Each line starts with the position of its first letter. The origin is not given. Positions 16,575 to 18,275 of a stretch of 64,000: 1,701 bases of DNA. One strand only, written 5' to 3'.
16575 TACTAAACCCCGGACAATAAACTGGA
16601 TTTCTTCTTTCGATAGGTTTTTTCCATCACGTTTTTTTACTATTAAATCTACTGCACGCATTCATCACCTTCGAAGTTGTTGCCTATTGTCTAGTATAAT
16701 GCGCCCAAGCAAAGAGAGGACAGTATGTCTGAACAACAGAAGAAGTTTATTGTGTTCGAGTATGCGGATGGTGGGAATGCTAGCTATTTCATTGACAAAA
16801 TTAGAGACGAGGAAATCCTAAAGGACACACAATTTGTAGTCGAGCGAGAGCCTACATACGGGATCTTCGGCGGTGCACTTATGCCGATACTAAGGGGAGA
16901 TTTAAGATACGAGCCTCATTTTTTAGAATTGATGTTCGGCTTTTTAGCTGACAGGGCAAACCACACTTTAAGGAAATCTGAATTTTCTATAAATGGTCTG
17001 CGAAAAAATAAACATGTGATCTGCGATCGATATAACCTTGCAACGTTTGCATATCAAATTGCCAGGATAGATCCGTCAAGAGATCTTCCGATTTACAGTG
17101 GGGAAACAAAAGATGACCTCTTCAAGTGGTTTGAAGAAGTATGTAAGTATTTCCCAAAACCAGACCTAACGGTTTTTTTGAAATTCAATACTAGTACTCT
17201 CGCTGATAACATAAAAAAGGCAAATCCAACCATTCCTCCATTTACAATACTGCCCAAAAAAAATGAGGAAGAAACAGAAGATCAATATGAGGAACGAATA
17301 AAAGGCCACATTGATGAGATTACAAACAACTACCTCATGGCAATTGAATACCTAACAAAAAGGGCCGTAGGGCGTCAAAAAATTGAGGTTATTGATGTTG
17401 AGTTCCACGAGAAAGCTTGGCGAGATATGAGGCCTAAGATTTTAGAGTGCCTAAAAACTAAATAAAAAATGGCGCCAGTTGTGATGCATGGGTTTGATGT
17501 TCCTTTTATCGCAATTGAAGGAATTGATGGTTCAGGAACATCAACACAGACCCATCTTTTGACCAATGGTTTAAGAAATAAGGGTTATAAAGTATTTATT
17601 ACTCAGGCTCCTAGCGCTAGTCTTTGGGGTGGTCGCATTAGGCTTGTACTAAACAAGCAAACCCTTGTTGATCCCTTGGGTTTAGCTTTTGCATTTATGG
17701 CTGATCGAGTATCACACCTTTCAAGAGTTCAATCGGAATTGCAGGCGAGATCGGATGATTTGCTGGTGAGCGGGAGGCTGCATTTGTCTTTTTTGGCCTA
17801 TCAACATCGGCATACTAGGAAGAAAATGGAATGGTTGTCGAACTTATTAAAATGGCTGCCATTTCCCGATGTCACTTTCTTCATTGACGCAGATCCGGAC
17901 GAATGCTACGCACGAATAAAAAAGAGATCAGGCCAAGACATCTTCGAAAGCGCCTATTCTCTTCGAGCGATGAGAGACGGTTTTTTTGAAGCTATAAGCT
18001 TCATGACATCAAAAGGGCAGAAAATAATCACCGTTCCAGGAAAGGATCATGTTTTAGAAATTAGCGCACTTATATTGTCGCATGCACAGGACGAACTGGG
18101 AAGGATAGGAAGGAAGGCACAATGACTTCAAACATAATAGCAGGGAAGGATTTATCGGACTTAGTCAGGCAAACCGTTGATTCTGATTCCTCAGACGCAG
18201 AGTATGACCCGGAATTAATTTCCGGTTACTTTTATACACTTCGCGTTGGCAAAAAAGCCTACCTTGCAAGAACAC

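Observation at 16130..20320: Low-GC four-gene operon of pyrimidine-nucleotide-fold proteins: candidate undescribed nucleotide-sensing or nucleotide-depleting defence module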

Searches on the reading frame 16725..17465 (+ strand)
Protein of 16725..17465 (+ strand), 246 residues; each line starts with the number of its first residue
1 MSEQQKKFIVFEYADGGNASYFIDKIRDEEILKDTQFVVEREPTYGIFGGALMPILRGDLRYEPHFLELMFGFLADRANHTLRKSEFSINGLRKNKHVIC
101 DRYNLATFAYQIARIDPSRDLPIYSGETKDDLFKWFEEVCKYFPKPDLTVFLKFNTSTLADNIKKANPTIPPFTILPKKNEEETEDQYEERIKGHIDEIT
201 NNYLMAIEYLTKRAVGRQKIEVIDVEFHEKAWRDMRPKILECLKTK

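Call 3: search_protein_families(library=pfam, proteins=[window:16725-17465:+], max_evalue=1)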
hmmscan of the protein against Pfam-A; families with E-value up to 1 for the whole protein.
window:16725-17465:+ (246 aa): 2 families
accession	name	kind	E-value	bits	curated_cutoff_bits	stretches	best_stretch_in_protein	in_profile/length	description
PF02223.23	Thymidylate_kin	-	4.6e-11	43.2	27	2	35-113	25-98/185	Thymidylate kinase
PF01712.25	dNK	-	0.062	13.5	27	1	132-167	109-144/203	Deoxynucleoside kinase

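Call 4: search_protein_families(library=padloc, proteins=[window:16725-17465:+], max_evalue=1)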
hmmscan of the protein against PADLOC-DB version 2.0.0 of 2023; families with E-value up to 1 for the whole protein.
window:16725-17465:+ (246 aa): 1 family
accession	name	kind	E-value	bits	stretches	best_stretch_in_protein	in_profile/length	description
PDLC04690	PDC-M51B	-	1.3e-06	26.3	1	92-195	75-162/191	-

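Call 5: search_protein_families(library=ncbifam, proteins=[window:16725-17465:+], max_evalue=1)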
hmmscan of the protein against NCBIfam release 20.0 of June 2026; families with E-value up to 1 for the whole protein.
window:16725-17465:+ (246 aa): 2 families
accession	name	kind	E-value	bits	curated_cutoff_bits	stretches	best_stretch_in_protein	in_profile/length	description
TIGR00041.1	DTMP_kinase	equivalog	8.7e-12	45.1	83.25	1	5-201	3-175/196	dTMP kinase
NF005923.0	PRK07933.1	equivalog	0.0013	18.2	193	1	89-164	81-151/213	dTMP kinase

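Call 6: search_protein_families(library=phrogs, proteins=[window:16725-17465:+], max_evalue=1)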
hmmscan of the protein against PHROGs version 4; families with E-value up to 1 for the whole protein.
window:16725-17465:+ (246 aa): 2 families
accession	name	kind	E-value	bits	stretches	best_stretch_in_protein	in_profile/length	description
phrog_761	-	other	2.9e-07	31.5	1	1-223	14-211/362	thymidylate kinase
phrog_21614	-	unknown function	0.12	13.8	0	9-41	88-117/119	-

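Call 25: search_solved_structures(query=window:16725-17465:+, max_evalue=0.1, show_alignments=2)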
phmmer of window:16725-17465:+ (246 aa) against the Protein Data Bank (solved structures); distinct sequences matched with E-value up to 0.1: 6.
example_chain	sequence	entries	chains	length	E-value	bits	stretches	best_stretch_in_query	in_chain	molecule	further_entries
5uiv_A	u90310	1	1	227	0.00099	22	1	91-157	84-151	Bifunctional thymidylate/uridylate kinase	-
4mqb_A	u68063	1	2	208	0.0016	21.4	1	5-111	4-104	Thymidylate kinase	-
4dwj_A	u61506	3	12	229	0.0018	21.2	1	5-111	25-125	Thymidylate kinase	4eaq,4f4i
2ccg_A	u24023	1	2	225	0.0021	21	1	6-111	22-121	THYMIDYLATE KINASE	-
2ccj_A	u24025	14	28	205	0.0026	20.7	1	7-111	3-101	THYMIDYLATE KINASE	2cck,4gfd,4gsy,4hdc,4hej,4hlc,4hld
3v9p_A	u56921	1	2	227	0.037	16.9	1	5-113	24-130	Thymidylate kinase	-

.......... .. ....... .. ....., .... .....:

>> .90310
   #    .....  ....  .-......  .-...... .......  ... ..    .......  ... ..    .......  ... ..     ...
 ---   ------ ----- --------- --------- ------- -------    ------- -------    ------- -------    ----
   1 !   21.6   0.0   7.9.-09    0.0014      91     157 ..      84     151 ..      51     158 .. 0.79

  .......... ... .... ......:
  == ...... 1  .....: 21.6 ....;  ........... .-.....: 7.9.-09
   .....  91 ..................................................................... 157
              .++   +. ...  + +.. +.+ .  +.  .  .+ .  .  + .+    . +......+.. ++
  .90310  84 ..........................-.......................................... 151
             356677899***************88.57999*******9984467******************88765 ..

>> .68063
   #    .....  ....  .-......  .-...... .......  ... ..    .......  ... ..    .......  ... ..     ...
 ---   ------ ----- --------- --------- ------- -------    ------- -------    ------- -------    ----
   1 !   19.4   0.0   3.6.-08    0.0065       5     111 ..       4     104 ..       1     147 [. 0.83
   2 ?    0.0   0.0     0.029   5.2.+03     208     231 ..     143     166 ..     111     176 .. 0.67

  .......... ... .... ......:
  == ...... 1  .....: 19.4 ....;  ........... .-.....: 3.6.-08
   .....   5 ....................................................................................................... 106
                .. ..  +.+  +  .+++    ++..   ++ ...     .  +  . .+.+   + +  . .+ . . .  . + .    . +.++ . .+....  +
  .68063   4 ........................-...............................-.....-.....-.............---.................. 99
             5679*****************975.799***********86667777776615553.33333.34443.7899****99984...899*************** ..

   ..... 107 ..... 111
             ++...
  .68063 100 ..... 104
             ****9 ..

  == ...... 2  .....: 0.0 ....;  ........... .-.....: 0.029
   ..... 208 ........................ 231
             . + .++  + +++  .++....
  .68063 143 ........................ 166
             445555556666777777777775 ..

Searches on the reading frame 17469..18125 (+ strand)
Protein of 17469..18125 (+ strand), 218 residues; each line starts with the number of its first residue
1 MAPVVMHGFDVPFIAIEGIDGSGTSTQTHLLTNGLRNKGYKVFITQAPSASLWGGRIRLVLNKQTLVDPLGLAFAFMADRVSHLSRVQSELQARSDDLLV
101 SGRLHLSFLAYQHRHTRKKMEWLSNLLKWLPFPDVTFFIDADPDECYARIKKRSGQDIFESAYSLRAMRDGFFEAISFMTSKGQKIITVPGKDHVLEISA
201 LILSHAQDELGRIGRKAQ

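Call 3: search_protein_families(library=pfam, proteins=[window:17469-18125:+], max_evalue=1)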
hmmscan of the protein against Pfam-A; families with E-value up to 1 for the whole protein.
window:17469-18125:+ (218 aa): 6 families
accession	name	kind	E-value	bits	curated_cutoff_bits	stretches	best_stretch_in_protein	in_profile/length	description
PF02223.23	Thymidylate_kin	-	2.1e-29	103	27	1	16-177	1-164/185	Thymidylate kinase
PF01712.25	dNK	-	2.1e-05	24.8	27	1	14-156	1-146/203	Deoxynucleoside kinase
PF13238.12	AAA_18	-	0.0097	16.8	29.4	1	14-154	1-112/128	AAA domain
PF03308.22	MeaB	-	0.012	15.1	23.1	1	14-57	36-80/273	Methylmalonyl Co-A mutase-associated GTPase MeaB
PF13207.12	AAA_17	-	0.039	14.7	27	1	107-156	73-125/136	AAA domain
PF13671.12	AAA_33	-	0.15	12.8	27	1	116-157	81-122/143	AAA domain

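Call 4: search_protein_families(library=padloc, proteins=[window:17469-18125:+], max_evalue=1)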
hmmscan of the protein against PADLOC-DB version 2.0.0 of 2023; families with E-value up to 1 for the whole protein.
window:17469-18125:+ (218 aa): 2 families
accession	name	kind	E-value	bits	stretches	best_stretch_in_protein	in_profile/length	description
PDLC04690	PDC-M51B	-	2.6e-11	41.6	1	13-154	4-134/191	-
PDLC02911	VakA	-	3e-06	25.9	1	13-162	4-120/163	-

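Call 5: search_protein_families(library=ncbifam, proteins=[window:17469-18125:+], max_evalue=1)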
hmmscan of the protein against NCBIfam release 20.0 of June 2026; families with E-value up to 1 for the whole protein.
window:17469-18125:+ (218 aa): 6 families
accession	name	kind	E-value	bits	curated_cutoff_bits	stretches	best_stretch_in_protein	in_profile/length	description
TIGR00041.1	DTMP_kinase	equivalog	3e-27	95.6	83.25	1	13-195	6-189/196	dTMP kinase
NF005923.0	PRK07933.1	equivalog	2.1e-07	30.5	193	1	13-157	2-157/213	dTMP kinase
NF005250.0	PRK06761.1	equivalog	0.0085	15.1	270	1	13-42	5-34/282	hypothetical protein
TIGR00750.1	lao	equivalog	0.036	13.2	240.75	1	14-57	37-81/300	methylmalonyl Co-A mutase-associated GTPase MeaB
NF010068.0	PRK13548.1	equivalog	0.056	12.5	261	1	13-105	33-123/261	heme ABC transporter ATP-binding protein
TIGR02173.1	cyt_kin_arch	equivalog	0.11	12.5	102.1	0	124-160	79-117/169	(d)CMP kinase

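Call 6: search_protein_families(library=phrogs, proteins=[window:17469-18125:+], max_evalue=1)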
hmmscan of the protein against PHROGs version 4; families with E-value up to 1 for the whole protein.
window:17469-18125:+ (218 aa): 2 families
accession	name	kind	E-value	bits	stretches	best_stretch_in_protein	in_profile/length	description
phrog_761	-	other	1e-24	88.9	1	13-218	21-223/362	thymidylate kinase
phrog_16057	-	other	0.00017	21.9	1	12-162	6-165/363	thymidylate kinase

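Call 24: search_solved_structures(query=window:17469-18125:+, max_evalue=0.001, show_alignments=2)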
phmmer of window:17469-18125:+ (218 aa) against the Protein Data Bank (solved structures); distinct sequences matched with E-value up to 0.001: 30.
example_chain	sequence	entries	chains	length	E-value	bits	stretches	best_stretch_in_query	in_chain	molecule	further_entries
3hjn_A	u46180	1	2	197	1.1e-14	57.9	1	13-199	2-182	Thymidylate kinase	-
3ld9_A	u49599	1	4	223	3.6e-13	53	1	11-176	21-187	Thymidylate kinase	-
5xbh_A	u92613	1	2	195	5.1e-12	49.2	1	13-176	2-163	Thymidylate kinase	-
2pbr_A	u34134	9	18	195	5.5e-12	49.1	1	13-176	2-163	Thymidylate kinase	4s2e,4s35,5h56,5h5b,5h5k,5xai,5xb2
5xb5_A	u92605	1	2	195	3.7e-11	46.4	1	13-176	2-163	Thymidylate kinase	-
5x98_B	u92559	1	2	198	2.2e-10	43.9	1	13-174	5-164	Thymidylate kinase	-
5x7j_A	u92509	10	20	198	4.7e-10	42.8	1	13-173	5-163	Thymidylate kinase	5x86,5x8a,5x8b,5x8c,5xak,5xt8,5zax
5x8j_A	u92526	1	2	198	4.7e-10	42.8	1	13-173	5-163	Thymidylate kinase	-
5x8v_B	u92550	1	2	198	5.8e-10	42.5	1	13-173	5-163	Thymidylate kinase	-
5x8k_A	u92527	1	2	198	7.1e-10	42.2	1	13-172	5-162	Thymidylate kinase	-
5x8d_B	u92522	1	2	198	1.2e-09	41.5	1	13-173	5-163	Thymidylate kinase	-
2plr_A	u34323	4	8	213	1.3e-09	41.3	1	13-154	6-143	Probable thymidylate kinase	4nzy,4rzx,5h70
5xal_A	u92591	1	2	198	1.7e-09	40.9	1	13-173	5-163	Thymidylate kinase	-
5x99_A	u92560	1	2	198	2.4e-09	40.5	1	13-173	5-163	Thymidylate kinase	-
2yof_A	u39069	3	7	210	5.2e-09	39.4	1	12-166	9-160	THYMIDYLATE KINASE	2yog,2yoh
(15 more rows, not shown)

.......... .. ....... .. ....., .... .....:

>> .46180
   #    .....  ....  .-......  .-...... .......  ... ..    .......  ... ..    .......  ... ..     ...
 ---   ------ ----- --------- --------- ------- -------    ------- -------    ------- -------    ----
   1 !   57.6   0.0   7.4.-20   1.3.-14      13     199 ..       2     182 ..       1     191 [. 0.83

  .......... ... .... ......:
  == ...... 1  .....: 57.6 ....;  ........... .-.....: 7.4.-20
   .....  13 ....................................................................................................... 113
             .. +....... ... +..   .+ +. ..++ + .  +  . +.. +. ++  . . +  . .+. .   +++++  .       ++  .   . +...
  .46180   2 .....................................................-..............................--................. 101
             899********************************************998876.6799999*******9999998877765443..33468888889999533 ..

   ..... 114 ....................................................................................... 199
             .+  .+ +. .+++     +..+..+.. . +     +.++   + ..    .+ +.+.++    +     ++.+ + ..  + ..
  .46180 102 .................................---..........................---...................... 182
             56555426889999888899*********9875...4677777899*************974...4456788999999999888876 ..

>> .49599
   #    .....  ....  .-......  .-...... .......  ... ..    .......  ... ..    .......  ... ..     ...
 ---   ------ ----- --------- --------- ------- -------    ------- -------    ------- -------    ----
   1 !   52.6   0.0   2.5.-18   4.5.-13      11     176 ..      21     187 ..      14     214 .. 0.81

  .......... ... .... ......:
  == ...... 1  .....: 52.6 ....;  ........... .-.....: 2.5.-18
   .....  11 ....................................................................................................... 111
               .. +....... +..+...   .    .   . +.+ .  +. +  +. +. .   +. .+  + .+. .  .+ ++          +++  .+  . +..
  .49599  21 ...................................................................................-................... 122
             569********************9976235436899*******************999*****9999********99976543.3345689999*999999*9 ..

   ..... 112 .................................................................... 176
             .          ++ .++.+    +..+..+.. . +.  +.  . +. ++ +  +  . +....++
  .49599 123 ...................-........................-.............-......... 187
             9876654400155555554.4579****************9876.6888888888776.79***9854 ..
